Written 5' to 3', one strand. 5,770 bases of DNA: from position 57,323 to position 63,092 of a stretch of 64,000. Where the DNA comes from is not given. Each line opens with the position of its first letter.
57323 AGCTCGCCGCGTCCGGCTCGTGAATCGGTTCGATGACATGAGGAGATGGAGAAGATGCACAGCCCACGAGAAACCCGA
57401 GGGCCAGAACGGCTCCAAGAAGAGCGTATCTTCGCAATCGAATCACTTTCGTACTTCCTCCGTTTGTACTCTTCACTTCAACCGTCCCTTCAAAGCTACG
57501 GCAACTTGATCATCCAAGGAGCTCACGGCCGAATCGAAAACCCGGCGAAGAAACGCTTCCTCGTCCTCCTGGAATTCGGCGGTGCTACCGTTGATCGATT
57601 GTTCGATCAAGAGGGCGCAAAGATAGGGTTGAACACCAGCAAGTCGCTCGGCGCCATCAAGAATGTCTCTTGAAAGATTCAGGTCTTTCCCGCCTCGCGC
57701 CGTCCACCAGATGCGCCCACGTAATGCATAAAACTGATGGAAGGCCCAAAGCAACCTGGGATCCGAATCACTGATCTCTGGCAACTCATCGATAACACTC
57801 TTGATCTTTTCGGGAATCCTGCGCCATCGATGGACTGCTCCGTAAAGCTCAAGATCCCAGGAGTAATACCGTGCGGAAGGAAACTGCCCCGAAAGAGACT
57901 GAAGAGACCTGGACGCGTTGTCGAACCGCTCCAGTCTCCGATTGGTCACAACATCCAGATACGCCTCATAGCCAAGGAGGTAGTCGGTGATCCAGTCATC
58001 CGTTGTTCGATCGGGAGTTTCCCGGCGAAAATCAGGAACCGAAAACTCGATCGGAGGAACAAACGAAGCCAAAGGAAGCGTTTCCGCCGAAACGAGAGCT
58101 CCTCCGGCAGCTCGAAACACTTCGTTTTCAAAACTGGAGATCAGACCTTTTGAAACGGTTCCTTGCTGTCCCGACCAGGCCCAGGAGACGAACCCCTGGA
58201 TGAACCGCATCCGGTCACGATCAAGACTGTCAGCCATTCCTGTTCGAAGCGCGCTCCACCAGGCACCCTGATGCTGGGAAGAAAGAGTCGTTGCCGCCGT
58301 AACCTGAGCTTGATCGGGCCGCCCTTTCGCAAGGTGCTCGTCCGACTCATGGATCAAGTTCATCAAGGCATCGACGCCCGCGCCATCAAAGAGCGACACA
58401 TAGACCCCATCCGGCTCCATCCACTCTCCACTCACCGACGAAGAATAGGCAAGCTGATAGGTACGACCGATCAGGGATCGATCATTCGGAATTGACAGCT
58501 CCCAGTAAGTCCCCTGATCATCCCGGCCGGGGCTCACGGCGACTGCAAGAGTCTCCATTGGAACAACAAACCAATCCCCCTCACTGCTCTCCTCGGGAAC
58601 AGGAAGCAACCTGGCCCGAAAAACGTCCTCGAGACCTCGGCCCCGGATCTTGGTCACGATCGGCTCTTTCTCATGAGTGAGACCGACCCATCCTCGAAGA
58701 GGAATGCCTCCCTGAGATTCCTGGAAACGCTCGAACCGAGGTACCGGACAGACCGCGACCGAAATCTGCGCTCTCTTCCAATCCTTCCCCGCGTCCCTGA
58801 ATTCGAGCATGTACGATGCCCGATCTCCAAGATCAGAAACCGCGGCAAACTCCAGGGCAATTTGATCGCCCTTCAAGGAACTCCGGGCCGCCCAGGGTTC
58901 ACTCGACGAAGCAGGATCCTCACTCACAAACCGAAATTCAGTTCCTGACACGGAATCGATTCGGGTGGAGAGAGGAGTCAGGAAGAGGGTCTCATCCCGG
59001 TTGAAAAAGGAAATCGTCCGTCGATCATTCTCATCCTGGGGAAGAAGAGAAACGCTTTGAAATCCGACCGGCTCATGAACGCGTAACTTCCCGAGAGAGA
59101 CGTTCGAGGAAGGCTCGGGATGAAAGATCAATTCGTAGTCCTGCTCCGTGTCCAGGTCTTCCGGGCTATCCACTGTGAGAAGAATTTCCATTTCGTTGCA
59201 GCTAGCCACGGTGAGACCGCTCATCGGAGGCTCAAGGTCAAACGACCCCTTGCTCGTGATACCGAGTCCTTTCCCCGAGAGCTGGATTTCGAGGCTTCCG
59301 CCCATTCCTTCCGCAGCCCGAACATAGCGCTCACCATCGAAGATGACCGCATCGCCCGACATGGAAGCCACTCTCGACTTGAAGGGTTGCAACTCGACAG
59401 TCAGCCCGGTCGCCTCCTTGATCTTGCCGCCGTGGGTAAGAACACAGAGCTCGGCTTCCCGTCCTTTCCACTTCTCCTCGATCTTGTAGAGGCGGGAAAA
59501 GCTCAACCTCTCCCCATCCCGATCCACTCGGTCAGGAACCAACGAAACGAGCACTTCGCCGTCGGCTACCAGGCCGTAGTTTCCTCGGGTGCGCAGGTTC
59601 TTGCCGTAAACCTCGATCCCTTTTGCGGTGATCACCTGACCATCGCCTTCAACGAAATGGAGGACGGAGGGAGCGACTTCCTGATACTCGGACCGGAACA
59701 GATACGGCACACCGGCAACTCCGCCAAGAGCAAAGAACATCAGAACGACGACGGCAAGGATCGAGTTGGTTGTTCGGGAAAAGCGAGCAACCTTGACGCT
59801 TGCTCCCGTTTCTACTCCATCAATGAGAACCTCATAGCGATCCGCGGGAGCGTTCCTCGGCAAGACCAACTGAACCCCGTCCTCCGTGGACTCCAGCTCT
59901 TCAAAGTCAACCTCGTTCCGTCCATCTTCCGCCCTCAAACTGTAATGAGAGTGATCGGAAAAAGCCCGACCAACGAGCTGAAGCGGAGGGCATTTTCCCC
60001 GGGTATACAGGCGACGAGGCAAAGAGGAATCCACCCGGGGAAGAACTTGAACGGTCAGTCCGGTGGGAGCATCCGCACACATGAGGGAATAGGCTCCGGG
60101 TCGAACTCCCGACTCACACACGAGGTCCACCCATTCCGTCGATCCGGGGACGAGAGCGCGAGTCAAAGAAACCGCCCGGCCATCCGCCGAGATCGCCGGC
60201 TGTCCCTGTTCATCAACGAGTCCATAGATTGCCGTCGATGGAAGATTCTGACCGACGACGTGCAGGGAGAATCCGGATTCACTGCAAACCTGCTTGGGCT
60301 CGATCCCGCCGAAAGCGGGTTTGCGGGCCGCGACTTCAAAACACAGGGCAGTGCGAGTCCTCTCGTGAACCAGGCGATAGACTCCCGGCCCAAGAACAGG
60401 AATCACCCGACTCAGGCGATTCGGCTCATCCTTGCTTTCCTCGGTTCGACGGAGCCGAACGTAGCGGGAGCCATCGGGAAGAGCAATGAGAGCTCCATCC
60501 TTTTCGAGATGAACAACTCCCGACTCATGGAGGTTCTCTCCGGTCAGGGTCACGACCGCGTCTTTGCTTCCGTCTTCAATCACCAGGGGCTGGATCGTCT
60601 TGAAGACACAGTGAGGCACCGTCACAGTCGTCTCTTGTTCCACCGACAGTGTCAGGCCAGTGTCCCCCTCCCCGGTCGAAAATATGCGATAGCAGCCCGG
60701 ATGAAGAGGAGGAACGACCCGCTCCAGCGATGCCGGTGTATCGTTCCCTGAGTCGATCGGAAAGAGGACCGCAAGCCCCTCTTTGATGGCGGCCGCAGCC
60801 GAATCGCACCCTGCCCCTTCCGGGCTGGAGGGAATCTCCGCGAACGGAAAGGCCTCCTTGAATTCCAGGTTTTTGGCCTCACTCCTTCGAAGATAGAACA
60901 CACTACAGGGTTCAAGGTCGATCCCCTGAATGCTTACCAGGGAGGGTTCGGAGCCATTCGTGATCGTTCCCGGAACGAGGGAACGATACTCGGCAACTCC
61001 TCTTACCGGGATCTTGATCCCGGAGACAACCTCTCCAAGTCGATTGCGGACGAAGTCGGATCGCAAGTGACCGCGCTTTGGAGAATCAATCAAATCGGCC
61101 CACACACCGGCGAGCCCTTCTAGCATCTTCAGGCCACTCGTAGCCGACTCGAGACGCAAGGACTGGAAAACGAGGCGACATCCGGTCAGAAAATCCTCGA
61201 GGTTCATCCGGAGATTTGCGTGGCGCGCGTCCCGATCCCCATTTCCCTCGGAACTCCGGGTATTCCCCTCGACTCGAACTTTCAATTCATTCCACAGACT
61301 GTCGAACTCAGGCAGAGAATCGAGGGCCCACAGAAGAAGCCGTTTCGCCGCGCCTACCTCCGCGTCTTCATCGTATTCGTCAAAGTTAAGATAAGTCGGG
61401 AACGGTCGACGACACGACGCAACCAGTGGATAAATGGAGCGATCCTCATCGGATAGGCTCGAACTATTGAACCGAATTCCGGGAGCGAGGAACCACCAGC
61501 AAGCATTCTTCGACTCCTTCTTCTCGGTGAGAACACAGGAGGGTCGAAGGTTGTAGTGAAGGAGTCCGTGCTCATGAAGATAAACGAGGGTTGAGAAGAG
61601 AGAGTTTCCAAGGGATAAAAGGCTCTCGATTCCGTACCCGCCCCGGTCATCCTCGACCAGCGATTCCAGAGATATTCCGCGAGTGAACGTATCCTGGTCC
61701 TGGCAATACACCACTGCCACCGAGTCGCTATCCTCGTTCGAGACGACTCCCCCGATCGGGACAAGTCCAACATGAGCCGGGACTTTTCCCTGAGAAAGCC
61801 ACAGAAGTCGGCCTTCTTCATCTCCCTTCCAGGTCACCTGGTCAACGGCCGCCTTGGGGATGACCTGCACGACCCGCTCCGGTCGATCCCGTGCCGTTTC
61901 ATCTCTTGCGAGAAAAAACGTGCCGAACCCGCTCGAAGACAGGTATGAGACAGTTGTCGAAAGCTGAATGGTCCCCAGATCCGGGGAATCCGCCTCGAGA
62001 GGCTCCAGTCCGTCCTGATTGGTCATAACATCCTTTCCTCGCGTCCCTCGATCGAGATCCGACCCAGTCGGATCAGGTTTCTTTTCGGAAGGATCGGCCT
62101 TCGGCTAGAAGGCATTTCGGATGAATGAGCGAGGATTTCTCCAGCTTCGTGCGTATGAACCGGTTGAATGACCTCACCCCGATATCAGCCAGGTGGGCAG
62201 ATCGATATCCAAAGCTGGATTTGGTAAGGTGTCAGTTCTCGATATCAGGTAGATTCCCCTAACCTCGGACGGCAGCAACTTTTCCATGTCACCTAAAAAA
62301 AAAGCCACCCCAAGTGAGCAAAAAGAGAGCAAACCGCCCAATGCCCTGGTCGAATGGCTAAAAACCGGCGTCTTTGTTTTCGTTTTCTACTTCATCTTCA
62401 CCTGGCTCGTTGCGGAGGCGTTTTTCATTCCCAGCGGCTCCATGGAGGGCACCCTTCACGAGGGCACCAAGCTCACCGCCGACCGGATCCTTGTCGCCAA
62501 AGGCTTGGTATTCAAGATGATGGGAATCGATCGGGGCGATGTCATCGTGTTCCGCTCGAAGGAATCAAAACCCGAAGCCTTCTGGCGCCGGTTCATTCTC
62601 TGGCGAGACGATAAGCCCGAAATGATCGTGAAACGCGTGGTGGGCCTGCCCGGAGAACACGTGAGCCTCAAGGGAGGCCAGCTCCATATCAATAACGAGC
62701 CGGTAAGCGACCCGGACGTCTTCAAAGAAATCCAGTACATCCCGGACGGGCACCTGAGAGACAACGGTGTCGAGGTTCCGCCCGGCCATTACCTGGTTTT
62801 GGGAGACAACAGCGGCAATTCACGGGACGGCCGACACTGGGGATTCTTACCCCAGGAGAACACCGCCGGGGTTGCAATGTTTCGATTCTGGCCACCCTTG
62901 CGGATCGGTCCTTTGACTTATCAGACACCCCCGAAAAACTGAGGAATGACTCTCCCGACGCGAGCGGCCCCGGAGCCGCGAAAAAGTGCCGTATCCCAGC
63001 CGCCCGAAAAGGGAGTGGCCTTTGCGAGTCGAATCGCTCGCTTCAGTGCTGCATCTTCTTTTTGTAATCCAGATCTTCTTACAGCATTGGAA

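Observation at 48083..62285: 14-kb co-directional envelope operon: membrane pseudokinase giant, lipoprotein, GrpE-repeat cytoplasmic giant, secreted protein, TIM-barrel protein, LspA and hydrolase lipoprotein, with LepB divergent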

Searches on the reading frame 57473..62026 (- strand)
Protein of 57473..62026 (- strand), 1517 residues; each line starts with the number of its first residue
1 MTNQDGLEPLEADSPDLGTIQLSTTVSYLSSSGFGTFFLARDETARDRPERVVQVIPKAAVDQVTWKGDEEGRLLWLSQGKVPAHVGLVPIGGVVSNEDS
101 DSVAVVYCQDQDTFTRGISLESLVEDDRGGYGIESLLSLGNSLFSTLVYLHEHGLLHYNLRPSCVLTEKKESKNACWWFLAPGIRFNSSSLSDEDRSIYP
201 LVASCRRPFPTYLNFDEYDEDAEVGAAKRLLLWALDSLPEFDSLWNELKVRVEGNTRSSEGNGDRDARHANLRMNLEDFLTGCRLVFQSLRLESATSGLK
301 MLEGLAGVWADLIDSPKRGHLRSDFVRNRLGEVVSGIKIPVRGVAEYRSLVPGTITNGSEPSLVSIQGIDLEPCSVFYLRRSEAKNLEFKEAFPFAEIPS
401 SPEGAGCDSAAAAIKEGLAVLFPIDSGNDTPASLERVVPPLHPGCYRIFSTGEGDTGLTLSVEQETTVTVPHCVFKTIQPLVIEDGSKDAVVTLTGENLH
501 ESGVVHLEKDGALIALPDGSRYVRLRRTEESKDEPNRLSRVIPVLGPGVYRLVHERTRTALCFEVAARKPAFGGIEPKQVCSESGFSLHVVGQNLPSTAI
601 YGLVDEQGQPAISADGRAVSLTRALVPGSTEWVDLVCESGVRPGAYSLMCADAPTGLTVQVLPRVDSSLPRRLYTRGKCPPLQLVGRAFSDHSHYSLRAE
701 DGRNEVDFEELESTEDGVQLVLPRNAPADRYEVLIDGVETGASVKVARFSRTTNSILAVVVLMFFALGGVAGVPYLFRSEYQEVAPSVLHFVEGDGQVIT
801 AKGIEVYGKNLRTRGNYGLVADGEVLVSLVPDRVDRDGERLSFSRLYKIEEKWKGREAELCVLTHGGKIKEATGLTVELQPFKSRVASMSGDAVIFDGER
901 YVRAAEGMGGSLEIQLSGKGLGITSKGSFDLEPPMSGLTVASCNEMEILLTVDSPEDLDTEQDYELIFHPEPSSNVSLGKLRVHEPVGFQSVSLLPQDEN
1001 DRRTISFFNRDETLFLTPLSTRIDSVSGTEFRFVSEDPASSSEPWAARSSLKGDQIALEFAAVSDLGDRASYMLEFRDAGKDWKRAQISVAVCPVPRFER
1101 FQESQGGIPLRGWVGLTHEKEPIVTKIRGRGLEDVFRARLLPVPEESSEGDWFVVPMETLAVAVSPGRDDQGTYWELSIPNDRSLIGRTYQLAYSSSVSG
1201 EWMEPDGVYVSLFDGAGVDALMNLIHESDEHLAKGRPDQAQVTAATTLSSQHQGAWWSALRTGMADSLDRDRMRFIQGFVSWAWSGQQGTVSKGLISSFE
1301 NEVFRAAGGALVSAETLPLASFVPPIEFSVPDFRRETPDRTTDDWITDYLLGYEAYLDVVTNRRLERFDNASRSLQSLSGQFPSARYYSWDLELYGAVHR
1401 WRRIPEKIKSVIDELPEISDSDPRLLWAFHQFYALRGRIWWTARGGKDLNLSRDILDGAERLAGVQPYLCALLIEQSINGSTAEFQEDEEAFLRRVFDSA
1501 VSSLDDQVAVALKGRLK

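Call 4: search_protein_families(library=pfam, proteins=[window:57473-62026:-], max_evalue=0.1)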
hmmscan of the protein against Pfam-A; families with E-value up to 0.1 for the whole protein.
window:57473-62026:- (1517 aa): 0 families

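Call 5: search_protein_families(library=ncbifam, proteins=[window:57473-62026:-], max_evalue=0.1)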
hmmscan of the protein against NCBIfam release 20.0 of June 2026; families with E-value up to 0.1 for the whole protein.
window:57473-62026:- (1517 aa): 1 family
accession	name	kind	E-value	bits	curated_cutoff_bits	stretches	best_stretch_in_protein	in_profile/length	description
NF009651.0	PRK13184.1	equivalog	0.077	10.9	839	0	85-167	61-146/932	serine/threonine-protein kinase PknD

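Call 8: list_cluster_members(proteins=[P0001, window:57473-62026:-, window:56013-57476:-, window:50708-51433:-, window:48083-48919:-, window:62286-62942:+])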
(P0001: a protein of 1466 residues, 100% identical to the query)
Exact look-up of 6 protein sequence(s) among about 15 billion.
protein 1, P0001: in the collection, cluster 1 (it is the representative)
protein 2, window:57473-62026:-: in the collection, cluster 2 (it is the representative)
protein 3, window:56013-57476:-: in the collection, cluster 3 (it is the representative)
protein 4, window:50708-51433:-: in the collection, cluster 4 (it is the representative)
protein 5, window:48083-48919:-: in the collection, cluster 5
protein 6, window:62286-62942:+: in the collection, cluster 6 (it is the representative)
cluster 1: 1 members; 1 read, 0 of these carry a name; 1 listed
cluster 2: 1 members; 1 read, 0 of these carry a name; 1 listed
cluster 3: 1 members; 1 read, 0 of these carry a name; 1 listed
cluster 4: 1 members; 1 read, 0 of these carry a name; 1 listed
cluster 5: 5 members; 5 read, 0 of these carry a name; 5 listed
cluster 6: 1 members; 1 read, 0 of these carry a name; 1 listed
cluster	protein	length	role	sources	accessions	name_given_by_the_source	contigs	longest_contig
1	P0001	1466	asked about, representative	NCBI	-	-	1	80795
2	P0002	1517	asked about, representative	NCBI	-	-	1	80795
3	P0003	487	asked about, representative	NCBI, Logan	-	-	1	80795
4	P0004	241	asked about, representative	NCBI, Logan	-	-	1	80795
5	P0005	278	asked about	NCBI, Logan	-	-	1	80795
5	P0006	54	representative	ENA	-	-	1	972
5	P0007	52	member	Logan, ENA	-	-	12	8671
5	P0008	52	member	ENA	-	-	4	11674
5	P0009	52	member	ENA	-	-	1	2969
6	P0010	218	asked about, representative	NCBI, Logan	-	-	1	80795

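Call 13: find_homologous_proteins(query=window:57473-62026:-)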
Query window:57473-62026:- (1517 aa): 1 proteins with E <= 0.001 among 8000 candidates.
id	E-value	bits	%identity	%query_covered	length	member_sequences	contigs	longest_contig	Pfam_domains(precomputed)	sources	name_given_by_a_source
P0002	0.0e+0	3463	100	100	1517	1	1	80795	-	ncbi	-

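Call 24: search_solved_structures(query=window:57473-62026:-, max_evalue=10)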
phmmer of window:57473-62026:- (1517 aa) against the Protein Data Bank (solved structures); distinct sequences matched with E-value up to 10: 18.
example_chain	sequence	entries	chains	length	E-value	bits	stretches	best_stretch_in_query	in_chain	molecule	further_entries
4rgj_A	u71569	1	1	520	0.02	15.3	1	27-242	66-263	Calcium-dependent protein kinase 4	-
4qox_A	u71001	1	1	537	0.021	15.2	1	27-242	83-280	Calcium-dependent protein kinase 4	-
3dfa_A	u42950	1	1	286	0.021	15.2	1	135-241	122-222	Calcium-dependent protein kinase cgd3_920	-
2wei_A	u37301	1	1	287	0.022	15.1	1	135-241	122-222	CALMODULIN-DOMAIN PROTEIN KINASE 1, PUTATIVE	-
9d8s_A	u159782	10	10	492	0.059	13.7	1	136-241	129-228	Calmodulin-domain protein kinase 1 | Non-specific serine/threonine protein kinase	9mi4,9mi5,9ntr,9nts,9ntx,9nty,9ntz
3igo_A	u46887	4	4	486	0.062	13.6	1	137-241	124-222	Calmodulin-domain protein kinase 1 | Calmodulin-domain protein kinase 1, putative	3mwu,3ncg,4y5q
9mte_A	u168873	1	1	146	0.068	13.5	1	1306-1392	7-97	VHH nanobody 27A05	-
2hw6_A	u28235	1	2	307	0.24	11.7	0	144-190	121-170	MAP kinase-interacting serine/threonine-protein kinase 1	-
5wvd_A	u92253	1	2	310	0.25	11.6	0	144-190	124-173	MAP kinase interacting serine/threonine kinase 1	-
4riw_A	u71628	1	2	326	0.28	11.4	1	121-168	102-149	Receptor tyrosine-protein kinase erbB-3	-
3kex_A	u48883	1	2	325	0.29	11.4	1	121-168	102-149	Receptor tyrosine-protein kinase erbB-3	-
4riy_A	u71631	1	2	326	0.29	11.4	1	121-168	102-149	Receptor tyrosine-protein kinase erbB-3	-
6op9_A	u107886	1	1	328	0.29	11.4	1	121-168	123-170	Receptor tyrosine-protein kinase erbB-3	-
3lmg_A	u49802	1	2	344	0.31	11.3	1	121-168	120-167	Receptor tyrosine-protein kinase erbB-3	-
3lij_A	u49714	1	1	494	0.33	11.2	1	142-243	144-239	Calcium/calmodulin dependent protein kinase with a kinase domain and 4 calmodulin like EF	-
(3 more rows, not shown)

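Call 27: search_protein_families(library=padloc, proteins=[window:57473-62026:-], max_evalue=0.1)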
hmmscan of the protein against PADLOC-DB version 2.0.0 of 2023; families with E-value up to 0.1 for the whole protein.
window:57473-62026:- (1517 aa): 4 families
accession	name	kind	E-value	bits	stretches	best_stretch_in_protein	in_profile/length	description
PDLC04053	PD-T4-6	-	0.0048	14.4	1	28-171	16-147/311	-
PDLC04138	mad6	-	0.005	13.8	1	116-166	135-185/659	mads_6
PDLC04049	PD-T4-6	-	0.0059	13.5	1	114-189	95-167/442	-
PDLC04045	PD-T4-6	-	0.077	9.9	0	141-171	146-176/350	-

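Call 101: search_dna_similar(query=window:57473-62026:-, collection=plasmids, mode=protein, max_evalue=0.01, max_rows=10)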
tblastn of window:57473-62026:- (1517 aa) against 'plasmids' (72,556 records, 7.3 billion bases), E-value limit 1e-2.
No match.

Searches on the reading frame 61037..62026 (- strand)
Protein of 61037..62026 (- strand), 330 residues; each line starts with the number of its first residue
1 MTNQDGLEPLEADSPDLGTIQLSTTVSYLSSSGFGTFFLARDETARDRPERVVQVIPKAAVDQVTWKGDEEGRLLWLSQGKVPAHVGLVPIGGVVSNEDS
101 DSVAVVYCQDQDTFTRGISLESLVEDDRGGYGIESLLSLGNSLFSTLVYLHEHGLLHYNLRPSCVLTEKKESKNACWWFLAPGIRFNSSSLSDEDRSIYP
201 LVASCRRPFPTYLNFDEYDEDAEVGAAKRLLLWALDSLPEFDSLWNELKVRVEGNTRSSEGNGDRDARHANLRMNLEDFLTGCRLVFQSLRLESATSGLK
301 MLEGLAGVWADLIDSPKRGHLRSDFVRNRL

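Call 59: search_solved_structures(query=A6, max_evalue=10, show_alignments=1)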
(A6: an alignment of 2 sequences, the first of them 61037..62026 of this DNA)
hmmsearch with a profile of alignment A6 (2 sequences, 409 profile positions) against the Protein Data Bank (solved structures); distinct sequences matched with E-value up to 10: 25.
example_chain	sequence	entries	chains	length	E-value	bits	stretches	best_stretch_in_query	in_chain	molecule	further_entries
9gmp_A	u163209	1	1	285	0.038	16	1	186-216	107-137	Uncharacterized protein (Map kinase kinase-like protein)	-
6u0k_B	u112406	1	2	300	0.27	13.2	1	165-232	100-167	Tau-tubulin kinase 2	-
6vrf_A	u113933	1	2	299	0.27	13.2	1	165-232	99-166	Tau-tubulin kinase 2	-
31hp_A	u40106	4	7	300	0.27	13.2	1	165-232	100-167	Tau-tubulin kinase 2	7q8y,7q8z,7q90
2jam_A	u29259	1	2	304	0.35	12.8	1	186-220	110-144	CALCIUM/CALMODULIN-DEPENDENT PROTEIN KINASE TYPE 1G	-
7qhw_AAA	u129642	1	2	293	0.74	11.7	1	166-232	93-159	Tau-tubulin kinase 1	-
4nfn_A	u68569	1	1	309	0.82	11.6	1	166-232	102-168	Tau-tubulin kinase 1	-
31ho_A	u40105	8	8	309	0.82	11.6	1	166-232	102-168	Tau-tubulin kinase 1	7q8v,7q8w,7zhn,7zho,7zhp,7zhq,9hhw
2xk9_A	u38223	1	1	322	0.87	11.5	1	191-221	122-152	CHECKPOINT KINASE 2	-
2ycf_A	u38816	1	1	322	0.87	11.5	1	191-221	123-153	SERINE/THREONINE-PROTEIN KINASE CHK2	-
2w0j_A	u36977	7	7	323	0.87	11.5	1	191-221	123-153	SERINE/THREONINE-PROTEIN KINASE CHK2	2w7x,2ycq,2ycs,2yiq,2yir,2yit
2ycr_A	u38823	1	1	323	0.88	11.5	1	191-221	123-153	SERINE/THREONINE-PROTEIN KINASE CHK2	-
2cn5_A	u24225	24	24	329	0.9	11.4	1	191-221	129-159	SERINE/THREONINE-PROTEIN KINASE CHK2 | CHECKPOINT KINASE 2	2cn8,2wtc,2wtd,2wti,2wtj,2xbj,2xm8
4nfm_A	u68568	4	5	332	0.94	11.4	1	166-232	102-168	Tau-tubulin kinase 1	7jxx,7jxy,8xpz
4btj_A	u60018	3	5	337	0.95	11.4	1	166-232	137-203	TAU-TUBULIN KINASE 1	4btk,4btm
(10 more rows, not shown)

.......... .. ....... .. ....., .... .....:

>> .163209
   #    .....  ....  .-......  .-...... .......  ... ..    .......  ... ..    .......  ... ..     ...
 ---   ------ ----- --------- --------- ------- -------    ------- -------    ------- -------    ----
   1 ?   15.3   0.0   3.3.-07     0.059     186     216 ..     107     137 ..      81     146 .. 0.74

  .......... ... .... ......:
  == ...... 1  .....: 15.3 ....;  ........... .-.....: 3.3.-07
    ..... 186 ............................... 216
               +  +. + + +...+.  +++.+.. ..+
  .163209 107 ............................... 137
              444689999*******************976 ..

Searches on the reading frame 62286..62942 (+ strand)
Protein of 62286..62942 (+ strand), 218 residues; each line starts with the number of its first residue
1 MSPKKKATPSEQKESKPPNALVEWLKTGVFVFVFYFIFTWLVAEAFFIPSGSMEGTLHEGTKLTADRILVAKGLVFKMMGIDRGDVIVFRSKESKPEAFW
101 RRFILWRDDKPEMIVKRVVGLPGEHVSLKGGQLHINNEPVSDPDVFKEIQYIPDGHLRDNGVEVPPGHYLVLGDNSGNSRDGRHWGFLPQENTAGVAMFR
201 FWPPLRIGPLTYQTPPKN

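Call 4: search_protein_families(library=pfam, proteins=[window:62286-62942:+], max_evalue=0.1)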
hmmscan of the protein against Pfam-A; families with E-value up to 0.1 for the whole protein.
window:62286-62942:+ (218 aa): 1 family
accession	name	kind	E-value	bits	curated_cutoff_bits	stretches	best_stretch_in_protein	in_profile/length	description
PF10502.14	Peptidase_S26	-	2.4e-36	125.7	22.9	1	22-202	2-168/168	Signal peptidase, peptidase S26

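Call 5: search_protein_families(library=ncbifam, proteins=[window:62286-62942:+], max_evalue=0.1)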
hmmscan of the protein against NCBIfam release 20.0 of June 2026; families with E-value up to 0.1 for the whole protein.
window:62286-62942:+ (218 aa): 7 families
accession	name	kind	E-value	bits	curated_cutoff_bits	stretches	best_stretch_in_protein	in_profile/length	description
TIGR02227.1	sigpep_I_bact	equivalog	6.9e-37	126.8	47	1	25-203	2-160/162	signal peptidase I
NF008114.0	PRK10861.1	equivalog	5.9e-15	55.4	277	2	163-198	263-298/324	signal peptidase I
TIGR02771.1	TraF_Ti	equivalog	5.2e-08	32.6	100.25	1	81-197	47-165/171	conjugative transfer signal peptidase TraF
TIGR02228.1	sigpep_I_arch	equivalog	0.0086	16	51.85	1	33-95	19-75/158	signal peptidase I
NF010412.0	PRK13838.1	subfamily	0.014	14.9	186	1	114-197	89-169/177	conjugal transfer pilin processing protease TraF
NF010459.0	PRK13884.1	subfamily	0.015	14.8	156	1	113-196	87-171/178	conjugal transfer peptidase TraF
TIGR02754.1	sod_Ni_protease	equivalog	0.051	14.1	63.25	0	168-197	59-88/90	nickel-type superoxide dismutase maturation protease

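Call 46: find_related_loci(query=A4, collection=genome_contigs, flank=10000)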
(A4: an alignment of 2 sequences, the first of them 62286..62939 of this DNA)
Query A4 (218 aa) in genome_contigs; peptide patterns used: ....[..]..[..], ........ (x = any residue, [..] = any of these).
281 stretches matched a pattern; 3 encode a relative of the query (tblastn E <= 1e-3); 3 distinct loci.
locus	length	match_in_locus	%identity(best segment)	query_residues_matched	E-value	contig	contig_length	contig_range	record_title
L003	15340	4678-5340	29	109-199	1e-8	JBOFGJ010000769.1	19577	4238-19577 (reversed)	MAG: Flavobacterium sp. isolate WFFMC_MAG_075 k139_6812_flag=0_multi=5.9811_len=19577, whole genome shotgun sequence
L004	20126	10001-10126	38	158-199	9e-7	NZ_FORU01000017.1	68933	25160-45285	Myroides guanonis strain DSM 26542, whole genome shotgun sequence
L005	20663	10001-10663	36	109-199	8e-6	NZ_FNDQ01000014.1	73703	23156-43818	Myroides phaeus strain DSM 23313, whole genome shotgun sequence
